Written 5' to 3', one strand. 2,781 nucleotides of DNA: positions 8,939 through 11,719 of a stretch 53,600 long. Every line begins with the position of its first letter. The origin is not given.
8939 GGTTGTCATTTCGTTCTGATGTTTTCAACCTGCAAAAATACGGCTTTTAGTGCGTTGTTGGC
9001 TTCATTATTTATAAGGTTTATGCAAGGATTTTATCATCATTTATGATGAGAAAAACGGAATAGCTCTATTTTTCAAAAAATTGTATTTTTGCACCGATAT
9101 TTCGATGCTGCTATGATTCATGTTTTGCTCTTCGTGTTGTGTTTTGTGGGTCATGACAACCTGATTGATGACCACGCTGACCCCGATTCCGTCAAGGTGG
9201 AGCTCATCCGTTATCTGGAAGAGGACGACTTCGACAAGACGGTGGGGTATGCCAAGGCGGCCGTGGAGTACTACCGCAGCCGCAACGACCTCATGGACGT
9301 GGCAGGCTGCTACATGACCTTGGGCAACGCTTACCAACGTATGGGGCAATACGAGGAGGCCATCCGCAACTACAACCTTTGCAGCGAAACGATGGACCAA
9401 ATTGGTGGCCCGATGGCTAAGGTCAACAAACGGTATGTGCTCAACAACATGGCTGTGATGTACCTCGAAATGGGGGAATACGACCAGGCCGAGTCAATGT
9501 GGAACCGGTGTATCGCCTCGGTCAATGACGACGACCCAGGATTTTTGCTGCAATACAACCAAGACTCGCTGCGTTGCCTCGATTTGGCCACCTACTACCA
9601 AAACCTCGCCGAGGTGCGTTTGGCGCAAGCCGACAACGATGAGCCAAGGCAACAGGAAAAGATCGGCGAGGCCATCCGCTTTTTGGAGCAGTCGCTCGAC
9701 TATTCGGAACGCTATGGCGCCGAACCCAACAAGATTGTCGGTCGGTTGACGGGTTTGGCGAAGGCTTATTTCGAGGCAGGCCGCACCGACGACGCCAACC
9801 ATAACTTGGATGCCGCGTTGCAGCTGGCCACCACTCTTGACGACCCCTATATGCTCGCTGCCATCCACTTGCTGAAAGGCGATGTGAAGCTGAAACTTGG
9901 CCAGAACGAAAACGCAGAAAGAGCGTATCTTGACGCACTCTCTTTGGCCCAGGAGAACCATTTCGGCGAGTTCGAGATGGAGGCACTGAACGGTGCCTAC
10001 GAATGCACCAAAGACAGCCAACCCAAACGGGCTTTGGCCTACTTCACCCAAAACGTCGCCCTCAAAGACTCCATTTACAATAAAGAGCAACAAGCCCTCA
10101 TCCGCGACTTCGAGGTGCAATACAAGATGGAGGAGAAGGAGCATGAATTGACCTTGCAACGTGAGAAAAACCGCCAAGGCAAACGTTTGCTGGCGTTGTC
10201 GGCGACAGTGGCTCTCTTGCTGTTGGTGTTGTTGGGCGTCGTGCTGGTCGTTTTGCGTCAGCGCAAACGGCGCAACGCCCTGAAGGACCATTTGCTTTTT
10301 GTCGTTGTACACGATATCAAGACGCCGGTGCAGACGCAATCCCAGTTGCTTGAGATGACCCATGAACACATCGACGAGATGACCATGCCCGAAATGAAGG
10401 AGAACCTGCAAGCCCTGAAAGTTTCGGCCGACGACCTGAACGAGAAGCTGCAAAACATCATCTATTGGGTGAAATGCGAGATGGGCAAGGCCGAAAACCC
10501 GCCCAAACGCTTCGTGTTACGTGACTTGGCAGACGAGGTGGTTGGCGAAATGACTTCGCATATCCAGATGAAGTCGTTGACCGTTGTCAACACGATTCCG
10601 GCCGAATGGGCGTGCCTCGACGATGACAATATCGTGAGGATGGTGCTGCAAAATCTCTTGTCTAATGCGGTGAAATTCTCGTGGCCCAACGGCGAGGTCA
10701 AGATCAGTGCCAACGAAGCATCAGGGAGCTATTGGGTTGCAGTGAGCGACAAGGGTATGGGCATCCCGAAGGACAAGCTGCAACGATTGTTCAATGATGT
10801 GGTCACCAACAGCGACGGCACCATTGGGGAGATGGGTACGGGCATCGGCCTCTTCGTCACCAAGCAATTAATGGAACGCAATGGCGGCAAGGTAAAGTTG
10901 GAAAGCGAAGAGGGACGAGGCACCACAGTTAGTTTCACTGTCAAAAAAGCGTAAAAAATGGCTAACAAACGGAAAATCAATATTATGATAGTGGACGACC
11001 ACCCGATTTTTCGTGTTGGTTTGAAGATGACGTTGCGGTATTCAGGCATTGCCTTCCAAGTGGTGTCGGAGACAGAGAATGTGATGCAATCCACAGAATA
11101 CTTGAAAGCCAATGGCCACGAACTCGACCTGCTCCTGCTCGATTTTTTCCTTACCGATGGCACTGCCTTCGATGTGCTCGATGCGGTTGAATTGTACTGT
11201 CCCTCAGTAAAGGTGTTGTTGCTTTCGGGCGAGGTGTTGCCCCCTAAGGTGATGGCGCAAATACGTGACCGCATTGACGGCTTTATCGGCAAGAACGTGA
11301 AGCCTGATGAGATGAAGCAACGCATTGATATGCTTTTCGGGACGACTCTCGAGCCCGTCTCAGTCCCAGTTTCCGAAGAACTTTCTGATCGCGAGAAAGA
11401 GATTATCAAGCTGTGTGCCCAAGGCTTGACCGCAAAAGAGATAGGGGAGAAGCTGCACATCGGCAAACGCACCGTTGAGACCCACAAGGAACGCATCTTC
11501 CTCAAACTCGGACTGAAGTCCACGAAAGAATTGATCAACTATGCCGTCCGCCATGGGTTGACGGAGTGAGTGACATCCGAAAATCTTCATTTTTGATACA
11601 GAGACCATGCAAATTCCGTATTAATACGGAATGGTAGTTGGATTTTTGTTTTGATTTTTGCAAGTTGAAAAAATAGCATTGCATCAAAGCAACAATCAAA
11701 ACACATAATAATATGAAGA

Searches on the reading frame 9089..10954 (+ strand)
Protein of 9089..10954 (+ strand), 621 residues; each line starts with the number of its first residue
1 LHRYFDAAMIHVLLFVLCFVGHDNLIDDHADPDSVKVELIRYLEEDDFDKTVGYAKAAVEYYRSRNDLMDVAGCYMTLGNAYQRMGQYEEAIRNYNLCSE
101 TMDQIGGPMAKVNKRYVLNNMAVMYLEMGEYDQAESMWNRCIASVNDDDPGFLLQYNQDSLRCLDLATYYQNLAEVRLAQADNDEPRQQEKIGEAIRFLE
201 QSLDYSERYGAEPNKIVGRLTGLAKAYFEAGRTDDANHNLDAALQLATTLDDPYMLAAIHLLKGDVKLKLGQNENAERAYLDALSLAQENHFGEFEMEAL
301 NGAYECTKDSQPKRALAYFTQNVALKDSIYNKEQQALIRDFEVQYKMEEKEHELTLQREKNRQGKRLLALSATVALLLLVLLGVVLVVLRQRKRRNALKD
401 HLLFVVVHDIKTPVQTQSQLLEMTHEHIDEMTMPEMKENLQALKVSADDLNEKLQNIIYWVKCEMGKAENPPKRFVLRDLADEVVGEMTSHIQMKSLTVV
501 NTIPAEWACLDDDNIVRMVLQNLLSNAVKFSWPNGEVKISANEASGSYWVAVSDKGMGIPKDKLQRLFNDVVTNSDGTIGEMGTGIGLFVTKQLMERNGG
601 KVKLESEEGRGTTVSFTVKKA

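Call 12: search_protein_families(library=pfam, proteins=[window:9089-10954:+], max_evalue=0.001)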
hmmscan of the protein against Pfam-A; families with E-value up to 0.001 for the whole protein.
window:9089-10954:+ (621 aa): 16 families
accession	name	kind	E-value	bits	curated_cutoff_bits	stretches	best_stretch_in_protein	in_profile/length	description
PF02518.31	HATPase_c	-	1.5e-23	83.8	26.4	1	512-620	2-109/111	Histidine kinase-, DNA gyrase B-, and HSP90-like ATPase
PF13424.12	TPR_12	-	2.8e-17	63.1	30.1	2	222-289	8-77/77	Tetratricopeptide repeat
PF07719.23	TPR_2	-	5.1e-13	48.5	27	1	74-96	3-25/34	Tetratricopeptide repeat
PF00515.34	TPR_1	-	2.8e-10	40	27.8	1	74-96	3-25/34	Tetratricopeptide repeat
PF13181.12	TPR_8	-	4.8e-10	39.2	25.7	0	73-98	2-27/34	Tetratricopeptide repeat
PF13374.12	TPR_10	-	1.4e-09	38.1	27.5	0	71-93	1-23/42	Tetratricopeptide repeat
PF17874.7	TPR_MalT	-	5.7e-09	36.1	45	1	187-292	91-196/336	MalT-like TPR region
PF13428.12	TPR_14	-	3e-08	34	23.5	0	74-96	3-25/44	Tetratricopeptide repeat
PF13176.12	TPR_7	-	4.7e-08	33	27.9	0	78-93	5-20/36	Tetratricopeptide repeat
PF13174.12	TPR_6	-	4.9e-07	30.4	26.3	0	121-143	6-28/33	Tetratricopeptide repeat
PF13432.12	TPR_16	-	1.9e-06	28.6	32.7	0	223-284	3-58/65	Tetratricopeptide repeat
PF14559.12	TPR_19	-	2.6e-06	28.1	25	0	188-237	3-45/68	Tetratricopeptide repeat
PF14938.12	SNAP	-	1.4e-05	25.1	25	1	41-146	83-186/282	Soluble NSF attachment protein, SNAP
PF07721.20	TPR_4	-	3.5e-05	24.5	27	0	118-139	4-25/26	Tetratricopeptide repeat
PF13431.12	TPR_17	-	0.00014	22.3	24.4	0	117-135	15-33/34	Tetratricopeptide repeat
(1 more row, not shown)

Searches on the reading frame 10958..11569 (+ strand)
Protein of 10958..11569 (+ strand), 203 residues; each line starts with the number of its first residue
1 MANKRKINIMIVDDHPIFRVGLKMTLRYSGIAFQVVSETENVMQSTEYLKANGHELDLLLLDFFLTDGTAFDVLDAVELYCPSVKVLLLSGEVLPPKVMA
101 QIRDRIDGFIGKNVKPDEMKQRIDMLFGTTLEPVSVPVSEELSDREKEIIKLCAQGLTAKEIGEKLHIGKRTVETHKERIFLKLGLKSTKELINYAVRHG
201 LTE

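Call 12: search_protein_families(library=pfam, proteins=[window:10958-11569:+], max_evalue=0.001)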
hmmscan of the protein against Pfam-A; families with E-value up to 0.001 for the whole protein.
window:10958-11569:+ (203 aa): 5 families
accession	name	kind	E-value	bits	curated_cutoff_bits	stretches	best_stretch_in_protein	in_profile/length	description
PF00196.25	GerE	-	1e-17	63.9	23.5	1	141-196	2-57/57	Bacterial regulatory proteins, luxR family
PF00072.30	Response_reg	-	6.4e-12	46.1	30.2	1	9-123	1-110/111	Response regulator receiver domain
PF08281.18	Sigma70_r4_2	-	1.1e-06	28.5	25.7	1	140-184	9-54/54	Sigma-70, region 4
PF04545.22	Sigma70_r4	-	1.8e-06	27.8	24.1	1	141-184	4-48/50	Sigma-70, region 4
PF13384.12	HTH_23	-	5.8e-05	23.2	24.6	1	148-174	9-35/50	Homeodomain-like domain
